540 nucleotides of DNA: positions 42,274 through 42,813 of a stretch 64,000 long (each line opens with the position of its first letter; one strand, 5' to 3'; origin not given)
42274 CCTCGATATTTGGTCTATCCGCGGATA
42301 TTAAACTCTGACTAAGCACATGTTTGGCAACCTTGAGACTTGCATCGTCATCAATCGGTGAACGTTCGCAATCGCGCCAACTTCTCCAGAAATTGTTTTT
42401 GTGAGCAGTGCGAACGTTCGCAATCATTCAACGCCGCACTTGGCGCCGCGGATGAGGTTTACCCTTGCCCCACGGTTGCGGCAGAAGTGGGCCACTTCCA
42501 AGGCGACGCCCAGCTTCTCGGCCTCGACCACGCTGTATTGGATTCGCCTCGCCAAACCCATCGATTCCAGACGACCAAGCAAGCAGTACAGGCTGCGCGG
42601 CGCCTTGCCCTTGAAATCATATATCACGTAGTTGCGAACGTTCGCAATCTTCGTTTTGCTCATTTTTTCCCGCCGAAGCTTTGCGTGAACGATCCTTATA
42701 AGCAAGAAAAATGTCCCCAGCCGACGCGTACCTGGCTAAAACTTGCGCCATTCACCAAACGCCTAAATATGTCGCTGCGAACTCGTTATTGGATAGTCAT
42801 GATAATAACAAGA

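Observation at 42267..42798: Three copies of a palindrome, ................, in a 530-bp divergent promoter region that also holds a small GC3-rich ORF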

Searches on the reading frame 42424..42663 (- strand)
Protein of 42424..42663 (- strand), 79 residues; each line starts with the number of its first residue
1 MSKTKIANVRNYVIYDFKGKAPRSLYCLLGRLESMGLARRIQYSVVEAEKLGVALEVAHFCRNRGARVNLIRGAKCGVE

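Call 7: search_protein_families(library=pfam, proteins=[window:42424-42663:-], max_evalue=0.01)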
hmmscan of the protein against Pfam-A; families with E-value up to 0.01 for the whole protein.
window:42424-42663:- (79 aa): 0 families

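Call 8: search_protein_families(library=ncbifam, proteins=[window:42424-42663:-], max_evalue=0.01)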
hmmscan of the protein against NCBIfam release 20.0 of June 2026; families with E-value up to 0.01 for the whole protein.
window:42424-42663:- (79 aa): 0 families

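Call 9: find_homologous_proteins(query=window:42424-42663:-, max_evalue=0.01)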
Query window:42424-42663:- (79 aa): 9 proteins with E <= 0.01 among 9 candidates.
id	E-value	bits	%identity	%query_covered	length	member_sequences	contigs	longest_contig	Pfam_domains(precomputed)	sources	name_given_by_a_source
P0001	1.7e-44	166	100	100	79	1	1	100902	-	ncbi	ncbi:MAG: hypothetical protein AB1476_00390 [Candidatus Hadarchaeota archaeon]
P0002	1.2e-34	135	82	100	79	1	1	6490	-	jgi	jgi:hypothetical protein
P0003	6.5e-34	133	81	100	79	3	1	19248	-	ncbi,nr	ncbi:MAG: hypothetical protein QMD00_02320 [Hadesarchaea archaeon]|nr:hypothetical protein [Hadesarc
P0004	3.6e-32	127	80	100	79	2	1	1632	-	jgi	jgi:hypothetical protein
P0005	5.1e-26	108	74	87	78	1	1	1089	-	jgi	jgi:hypothetical protein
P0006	2.9e-25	105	73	92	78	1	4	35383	-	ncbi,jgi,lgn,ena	ncbi:MAG: hypothetical protein QXH26_04060 [Candidatus Hadarchaeales archaeon]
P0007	1.9e-19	87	66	89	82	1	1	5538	-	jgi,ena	-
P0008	3.5e-15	73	60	86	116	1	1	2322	-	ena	-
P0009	5.1e-5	41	88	32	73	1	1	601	-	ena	-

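Call 13: find_encoding_contigs(protein=P0003, flank=6000, max_places=3)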
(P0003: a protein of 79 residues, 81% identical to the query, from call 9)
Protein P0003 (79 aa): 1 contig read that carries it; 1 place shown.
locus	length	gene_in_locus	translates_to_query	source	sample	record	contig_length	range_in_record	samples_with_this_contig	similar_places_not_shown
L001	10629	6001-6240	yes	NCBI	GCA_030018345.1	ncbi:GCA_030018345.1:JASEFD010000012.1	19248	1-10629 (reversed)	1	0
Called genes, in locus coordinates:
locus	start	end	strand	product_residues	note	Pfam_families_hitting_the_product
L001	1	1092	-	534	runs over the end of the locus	PF01645:Glu_synthase (weak)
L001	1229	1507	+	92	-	-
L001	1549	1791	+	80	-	-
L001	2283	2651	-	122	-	PF00892:EamA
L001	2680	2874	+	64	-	-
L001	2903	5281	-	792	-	PF13802:Gal_mutarotas_2, PF01055:Glyco_hydro_31_2nd, PF21365:Glyco_hydro_31_3rd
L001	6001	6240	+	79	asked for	-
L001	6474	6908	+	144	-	PF01967:MoaC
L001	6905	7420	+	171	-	PF00994:MoCF_biosynth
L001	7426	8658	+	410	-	PF03453:MoeA_N, PF00994:MoCF_biosynth, PF03454:MoeA_C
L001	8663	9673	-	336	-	-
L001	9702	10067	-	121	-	-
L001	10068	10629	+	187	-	PF00108:Thiolase_N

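Call 14: find_encoding_contigs(protein=P0006, flank=6000, max_places=4)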
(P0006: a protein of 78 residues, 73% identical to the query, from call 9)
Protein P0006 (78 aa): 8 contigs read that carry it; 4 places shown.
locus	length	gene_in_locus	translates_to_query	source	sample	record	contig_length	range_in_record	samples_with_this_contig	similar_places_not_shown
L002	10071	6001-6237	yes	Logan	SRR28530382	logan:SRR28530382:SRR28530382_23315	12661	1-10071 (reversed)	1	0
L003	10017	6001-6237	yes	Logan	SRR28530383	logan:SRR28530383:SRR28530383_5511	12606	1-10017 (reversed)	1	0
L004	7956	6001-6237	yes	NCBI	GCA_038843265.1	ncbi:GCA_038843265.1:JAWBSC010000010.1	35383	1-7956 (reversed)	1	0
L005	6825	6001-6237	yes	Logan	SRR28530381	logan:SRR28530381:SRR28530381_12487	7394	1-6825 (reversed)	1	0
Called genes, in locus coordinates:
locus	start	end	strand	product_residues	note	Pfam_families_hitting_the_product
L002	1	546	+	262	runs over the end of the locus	PF00931:NB-ARC (weak), PF13191:AAA_16 (weak), PF13401:AAA_22, PF05729:NACHT (weak)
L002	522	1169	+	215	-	PF00406:ADK, PF13207:AAA_17, PF13238:AAA_18, PF05191:ADK_lid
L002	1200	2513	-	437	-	PF01637:ATPase_2 (faint), PF13173:AAA_14, PF13635:DUF4143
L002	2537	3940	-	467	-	PF01368:DHH, PF21763:DHH_CID, PF02272:DHHA1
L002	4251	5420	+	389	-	PF13173:AAA_14, PF13635:DUF4143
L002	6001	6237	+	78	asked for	-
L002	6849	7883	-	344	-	PF01637:ATPase_2, PF13191:AAA_16 (weak), PF13173:AAA_14 (faint), PF13401:AAA_22, PF21100:WHD_MCM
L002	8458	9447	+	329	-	PF01008:IF-2B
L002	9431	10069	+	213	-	?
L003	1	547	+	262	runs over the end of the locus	PF00931:NB-ARC (weak), PF13191:AAA_16 (weak), PF13401:AAA_22, PF05729:NACHT (weak)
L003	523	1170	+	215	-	PF00406:ADK, PF13207:AAA_17, PF13238:AAA_18, PF05191:ADK_lid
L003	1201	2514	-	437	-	PF01637:ATPase_2 (faint), PF13173:AAA_14, PF13635:DUF4143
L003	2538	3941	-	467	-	PF01368:DHH, PF21763:DHH_CID, PF02272:DHHA1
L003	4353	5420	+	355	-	PF13173:AAA_14, PF13635:DUF4143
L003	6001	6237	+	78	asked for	-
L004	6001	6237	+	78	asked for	-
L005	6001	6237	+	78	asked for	-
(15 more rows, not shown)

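Call 15: find_encoding_contigs(protein=P0002, flank=6000, max_places=3)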
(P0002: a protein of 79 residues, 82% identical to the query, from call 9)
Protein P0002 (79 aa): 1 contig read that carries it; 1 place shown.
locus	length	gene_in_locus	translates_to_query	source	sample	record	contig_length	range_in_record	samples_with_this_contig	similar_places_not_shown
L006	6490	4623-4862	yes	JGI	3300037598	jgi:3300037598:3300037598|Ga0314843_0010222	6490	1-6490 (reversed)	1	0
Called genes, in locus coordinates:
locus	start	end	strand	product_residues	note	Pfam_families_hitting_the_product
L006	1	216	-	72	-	?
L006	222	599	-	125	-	PF17135:Ribosomal_L18, PF00828:Ribosomal_L27A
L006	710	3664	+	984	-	PF13597:NRDD, PF14528:LAGLIDADG_3 (faint), PF13597:NRDD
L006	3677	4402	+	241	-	PF13353:Fer4_12, PF04055:Radical_SAM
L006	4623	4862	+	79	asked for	-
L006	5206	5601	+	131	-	-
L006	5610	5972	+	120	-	-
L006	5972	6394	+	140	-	-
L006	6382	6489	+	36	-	?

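Call 21: search_solved_structures(query=A1, max_evalue=10, show_alignments=3)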
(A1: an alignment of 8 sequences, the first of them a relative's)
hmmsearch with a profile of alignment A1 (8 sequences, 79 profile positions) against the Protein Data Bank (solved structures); distinct sequences matched with E-value up to 10: 1.
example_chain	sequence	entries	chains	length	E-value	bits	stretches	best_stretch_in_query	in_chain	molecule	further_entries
8fz3_A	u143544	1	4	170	1.3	12.2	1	16-67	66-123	Transcription factor ETV6, Activated CDC42 kinase 1 fusion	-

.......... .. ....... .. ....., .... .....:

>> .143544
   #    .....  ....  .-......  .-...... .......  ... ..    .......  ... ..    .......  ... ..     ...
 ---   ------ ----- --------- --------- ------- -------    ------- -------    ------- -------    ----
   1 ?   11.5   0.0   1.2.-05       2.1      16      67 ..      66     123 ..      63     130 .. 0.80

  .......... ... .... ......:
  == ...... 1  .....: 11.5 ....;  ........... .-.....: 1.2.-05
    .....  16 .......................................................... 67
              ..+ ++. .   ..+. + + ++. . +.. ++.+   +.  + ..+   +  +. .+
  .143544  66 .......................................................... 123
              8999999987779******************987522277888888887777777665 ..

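Call 25: predict_structure(alignment_id=A1)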
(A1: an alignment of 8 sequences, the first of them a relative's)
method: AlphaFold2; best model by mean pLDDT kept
length: 79 residues; sequences in the alignment: 8
mean_pLDDT: 85.3   pTM: 0.74
mean pLDDT of the five models: 85.3, 85.1, 84.9, 84.5, 81.2
residues with pLDDT >= 90: 53; 70-90: 12; 50-70: 8; < 50: 6
segments of 3 or more residues with pLDDT < 50: 1-5
pLDDT, mean of each block of 10 residues (from residue 1): 51 92 94 95 90 96 96 67
secondary structure, 60 per line:
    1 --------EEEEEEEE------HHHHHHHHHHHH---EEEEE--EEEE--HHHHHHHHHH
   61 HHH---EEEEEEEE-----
elements in order: E9-16 H23-34 E38-42 E45-48 H51-63 E67-74
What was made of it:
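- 42424..42663 (-): Gene for a 79-aa basic protein (15 K+R against 6 D+E). It is a divergent Cas2-like protein with a ferredoxin-type fold. AF2 pLDDT is 85, with topology b1-a1-b2-b3-a2-b4 (call 25).
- On Cas2 family (Pfam PF09827 / COG1343-type): The AF2 model has pLDDT 85 and pTM 0.74, with elements E9-16, H23-34, E38-42, E45-48, H51-63 and E67-74 (call 25).
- The fold has the RRM-like topology (call 25).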

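Call 27: fold_search(model_id=the predicted structure, library=pdb)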
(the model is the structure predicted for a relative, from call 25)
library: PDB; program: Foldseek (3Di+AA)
matches with E <= 10: 1152; with E <= 0.001: 0
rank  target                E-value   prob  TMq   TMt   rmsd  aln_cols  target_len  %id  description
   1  3exc                  6.0e-03  1.00  0.51  0.51   3.8        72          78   19  Structure of the RNA'se SSO8090 from Sulfolobus solfataricus (released 2008-11-11)
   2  2dcl_B                6.0e-03  0.98  0.47  0.40   7.3        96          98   14  Structure of PH1503 protein from Pyrococcus Horikoshii OT3 (released 2006-07-08)
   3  5xvn_F                8.9e-03  1.00  0.51  0.40   4.8        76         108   12  E. far Cas1-Cas2/prespacer binary complex (released 2017-10-04)
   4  1lxj                  1.0e-02  0.99  0.48  0.40   4.7        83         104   10  X-RAY STRUCTURE OF YBL001c NORTHEAST STRUCTURAL GENOMICS (NESG) CONSORTIUM TARGET YTYst72 (released 2003-07-29)
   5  1yqh_B                1.3e-02  0.95  0.42  0.36   5.2        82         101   17  Structure of domain of unknown function DUF77 from Bacillus cereus (released 2005-03-15)
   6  5zyf_A                1.3e-02  0.92  0.41  0.38   5.2        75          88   15  Crystal structure of Streptococcus pyogenes type II-A Cas2 (released 2018-08-15)
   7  4es2                  1.5e-02  1.00  0.59  0.57   3.7        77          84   17  Double-stranded Endonuclease Activity in B. halodurans Clustered Regularly Interspaced Short Palindromic Repeats (CRISPR (released 2012-08-22)
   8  8d3l_E                1.5e-02  0.98  0.48  0.42   4.3        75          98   15  Type I-C Cas4-Cas1-Cas2 complex bound to a PAM/PAM prespacer (released 2022-11-02)
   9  2ivy                  1.6e-02  1.00  0.54  0.50   3.3        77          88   16  Crystal structure of hypothetical protein sso1404 from Sulfolobus solfataricus P2 (released 2006-06-28)
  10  8q2n_A                1.6e-02  0.97  0.45  0.36   5.0        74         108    9  Cas1-Cas2 CRISPR integrase bound to prespacer and target DNA, Streptococcus thermophilus DGCC 7710 CRISPR3 system (released 2024-08-14)
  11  5zyf_D                1.7e-02  0.99  0.50  0.47   3.7        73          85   16  Crystal structure of Streptococcus pyogenes type II-A Cas2 (released 2018-08-15)
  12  5xvp_F                1.7e-02  0.97  0.45  0.38   5.0        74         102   11  E. fae Cas1-Cas2/prespacer/target ternary complex revealing the fully integrated states (released 2017-10-04)
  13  5g4d                  1.8e-02  0.99  0.54  0.54   3.8        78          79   14  Crystal structure of the Cas2 in T.onnurineus (released 2016-07-27)
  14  5zyf_C                1.9e-02  0.99  0.53  0.51   4.3        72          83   15  Crystal structure of Streptococcus pyogenes type II-A Cas2 (released 2018-08-15)
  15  1zpw                  1.9e-02  0.96  0.48  0.47   4.0        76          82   25  Crystal structure of a hypothetical protein TT1823 from Thermus thermophilus (released 2005-11-18)
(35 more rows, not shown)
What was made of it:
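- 42424..42663 (-): Cas2 structures make up most of the top Foldseek PDB matches (call 27).
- On Cas2 family (Pfam PF09827 / COG1343-type): Cas2 structures make up most of the top PDB matches, at E 6e-3 to 6e-2 and TM 0.5-0.59 (call 27).
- On Classical small autoregulatory repressors (RHH, wHTH, AbrB): The fold is ferredoxin-like (calls 25, 27).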

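Call 28: search_protein_representatives(alignment_id=A1)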
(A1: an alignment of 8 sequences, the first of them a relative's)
Query: 8 sequences, 79 profile positions. Proteins with E-value up to 0.001 (for the whole library): 10; up to 1e-10: 5; up to 1e-30: 3. The best 10 are listed.
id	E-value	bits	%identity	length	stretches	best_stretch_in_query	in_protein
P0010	2.7e-37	142.6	-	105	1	1-78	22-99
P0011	4.8e-37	141.8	-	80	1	2-79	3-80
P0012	3.0e-33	129.7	-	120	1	5-76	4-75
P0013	1.5e-25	105.0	-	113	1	1-63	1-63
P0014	8.7e-20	86.5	-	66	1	14-78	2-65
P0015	4.4e-09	52.2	-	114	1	1-66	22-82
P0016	5.3e-09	52.0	-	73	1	11-76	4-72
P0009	7.1e-09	51.5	-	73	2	3-33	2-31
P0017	2.5e-05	40.2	-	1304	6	35-64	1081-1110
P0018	6.1e-04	35.7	-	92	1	3-23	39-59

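Call 32: search_protein_families(library=pfam, alignment_id=A2, max_evalue=10)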
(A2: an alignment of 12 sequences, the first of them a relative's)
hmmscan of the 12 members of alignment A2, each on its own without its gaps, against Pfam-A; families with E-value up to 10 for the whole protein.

A. member 1, P0001 (79 aa): 0 families

B. families by the number of members that match (of 12 scanned): 4 families
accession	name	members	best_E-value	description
PF09827.14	CRISPR_Cas2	5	0.042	CRISPR associated protein Cas2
PF16794.11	fn3_4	2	0.013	Fibronectin-III type domain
PF13384.12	HTH_23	1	0.017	Homeodomain-like domain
PF13551.12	HTH_29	1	0.04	Winged helix-turn helix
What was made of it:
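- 42424..42663 (-): Pfam CRISPR_Cas2 is a weak hit in 5 of 12 members (call 32).
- On Classical small autoregulatory repressors (RHH, wHTH, AbrB): The only HTH hits are two single-member weak Pfam matches (HTH_23, E 0.017; HTH_29, E 0.04), each in 1 of 12 members (call 32).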

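Call 33: search_solved_structures(query=A2, max_evalue=10, show_alignments=3)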
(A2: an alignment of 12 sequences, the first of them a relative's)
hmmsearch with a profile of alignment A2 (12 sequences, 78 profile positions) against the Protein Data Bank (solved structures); distinct sequences matched with E-value up to 10: 4.
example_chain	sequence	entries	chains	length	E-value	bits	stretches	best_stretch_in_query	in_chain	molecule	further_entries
8fz3_A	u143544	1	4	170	0.16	15.2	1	15-65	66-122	Transcription factor ETV6, Activated CDC42 kinase 1 fusion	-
9eyb_AAA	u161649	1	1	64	1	12.6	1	12-31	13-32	Spectrin alpha chain, non-erythrocytic 1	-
1wxt_A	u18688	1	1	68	1.4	12.1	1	6-35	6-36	Hypothetical protein FLJ21522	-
9ih6_A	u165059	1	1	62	1.5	12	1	10-29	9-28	Spectrin alpha chain, non-erythrocytic 1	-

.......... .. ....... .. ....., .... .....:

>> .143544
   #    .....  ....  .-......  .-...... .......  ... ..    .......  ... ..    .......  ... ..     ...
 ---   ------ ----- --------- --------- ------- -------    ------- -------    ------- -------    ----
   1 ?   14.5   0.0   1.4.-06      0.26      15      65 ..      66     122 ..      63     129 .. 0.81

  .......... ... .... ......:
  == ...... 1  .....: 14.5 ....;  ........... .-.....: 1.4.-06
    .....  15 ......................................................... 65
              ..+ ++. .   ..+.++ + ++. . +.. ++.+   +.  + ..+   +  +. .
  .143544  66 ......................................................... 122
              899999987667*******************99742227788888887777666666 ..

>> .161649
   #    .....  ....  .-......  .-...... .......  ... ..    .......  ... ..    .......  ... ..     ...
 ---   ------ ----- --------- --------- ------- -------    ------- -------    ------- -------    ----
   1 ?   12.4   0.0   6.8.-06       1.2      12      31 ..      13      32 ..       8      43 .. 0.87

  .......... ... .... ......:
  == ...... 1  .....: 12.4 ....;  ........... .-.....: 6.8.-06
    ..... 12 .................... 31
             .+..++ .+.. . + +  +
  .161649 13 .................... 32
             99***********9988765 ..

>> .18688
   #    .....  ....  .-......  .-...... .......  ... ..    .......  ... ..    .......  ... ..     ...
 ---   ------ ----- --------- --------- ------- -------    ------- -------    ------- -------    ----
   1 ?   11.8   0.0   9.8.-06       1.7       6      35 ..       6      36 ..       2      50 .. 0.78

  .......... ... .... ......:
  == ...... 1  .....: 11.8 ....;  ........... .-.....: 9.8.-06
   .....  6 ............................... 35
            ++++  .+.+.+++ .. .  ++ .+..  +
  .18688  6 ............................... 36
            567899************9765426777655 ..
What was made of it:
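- On Cas2 family (Pfam PF09827 / COG1343-type): The PDB profile search found no Cas2 (calls 21, 33).
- Tried and rejected: PDB profile searches gave only spurious hits (calls 21, 33).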
